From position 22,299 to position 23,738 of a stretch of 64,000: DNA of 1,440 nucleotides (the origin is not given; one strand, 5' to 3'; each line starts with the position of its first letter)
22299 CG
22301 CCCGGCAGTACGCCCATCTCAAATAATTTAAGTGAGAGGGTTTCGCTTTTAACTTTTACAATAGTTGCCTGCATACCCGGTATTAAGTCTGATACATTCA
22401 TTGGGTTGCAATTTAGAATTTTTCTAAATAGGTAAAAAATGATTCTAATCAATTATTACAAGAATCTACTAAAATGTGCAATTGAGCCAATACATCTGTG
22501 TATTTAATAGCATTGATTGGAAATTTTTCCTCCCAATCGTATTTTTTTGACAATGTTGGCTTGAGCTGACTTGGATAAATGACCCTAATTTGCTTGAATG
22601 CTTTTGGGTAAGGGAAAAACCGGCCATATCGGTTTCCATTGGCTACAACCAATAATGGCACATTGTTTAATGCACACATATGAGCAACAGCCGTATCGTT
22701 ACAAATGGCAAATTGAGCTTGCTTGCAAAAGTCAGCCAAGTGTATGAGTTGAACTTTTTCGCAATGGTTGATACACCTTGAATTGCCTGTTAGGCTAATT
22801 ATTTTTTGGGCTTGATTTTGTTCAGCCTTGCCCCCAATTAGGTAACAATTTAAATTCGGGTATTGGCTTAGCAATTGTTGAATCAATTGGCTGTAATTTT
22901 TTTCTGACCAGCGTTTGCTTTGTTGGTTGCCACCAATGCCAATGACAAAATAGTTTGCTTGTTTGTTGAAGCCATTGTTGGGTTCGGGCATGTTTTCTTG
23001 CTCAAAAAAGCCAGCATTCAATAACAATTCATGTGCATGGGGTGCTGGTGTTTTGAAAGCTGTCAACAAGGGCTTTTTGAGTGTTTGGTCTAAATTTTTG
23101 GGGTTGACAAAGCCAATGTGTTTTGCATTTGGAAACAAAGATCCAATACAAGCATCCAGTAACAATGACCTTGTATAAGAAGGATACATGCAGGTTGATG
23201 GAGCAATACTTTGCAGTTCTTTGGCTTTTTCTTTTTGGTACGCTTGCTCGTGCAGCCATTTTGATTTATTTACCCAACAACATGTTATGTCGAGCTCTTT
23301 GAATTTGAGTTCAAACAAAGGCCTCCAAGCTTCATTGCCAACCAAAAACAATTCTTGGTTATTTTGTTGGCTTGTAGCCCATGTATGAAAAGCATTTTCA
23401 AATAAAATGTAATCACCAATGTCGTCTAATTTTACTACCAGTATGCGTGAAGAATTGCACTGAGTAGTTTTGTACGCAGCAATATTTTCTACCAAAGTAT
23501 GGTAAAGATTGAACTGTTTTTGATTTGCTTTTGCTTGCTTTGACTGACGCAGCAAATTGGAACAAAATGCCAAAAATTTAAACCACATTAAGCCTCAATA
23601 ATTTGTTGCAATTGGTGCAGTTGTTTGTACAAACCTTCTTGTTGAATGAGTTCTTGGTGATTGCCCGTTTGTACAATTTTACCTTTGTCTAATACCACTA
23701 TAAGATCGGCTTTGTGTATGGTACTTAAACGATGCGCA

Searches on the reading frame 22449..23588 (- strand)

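Call 71: search_protein_families(library=pfam, proteins=[window:22449-23588:-], max_evalue=0.00001)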
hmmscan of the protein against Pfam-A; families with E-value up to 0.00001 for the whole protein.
window:22449-23588:- (379 aa): 1 family
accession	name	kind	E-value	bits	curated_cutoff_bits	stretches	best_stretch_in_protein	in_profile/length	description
PF01075.23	Glyco_transf_9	-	1e-12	48.3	22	1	204-339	98-232/247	Glycosyltransferase family 9 (heptosyltransferase)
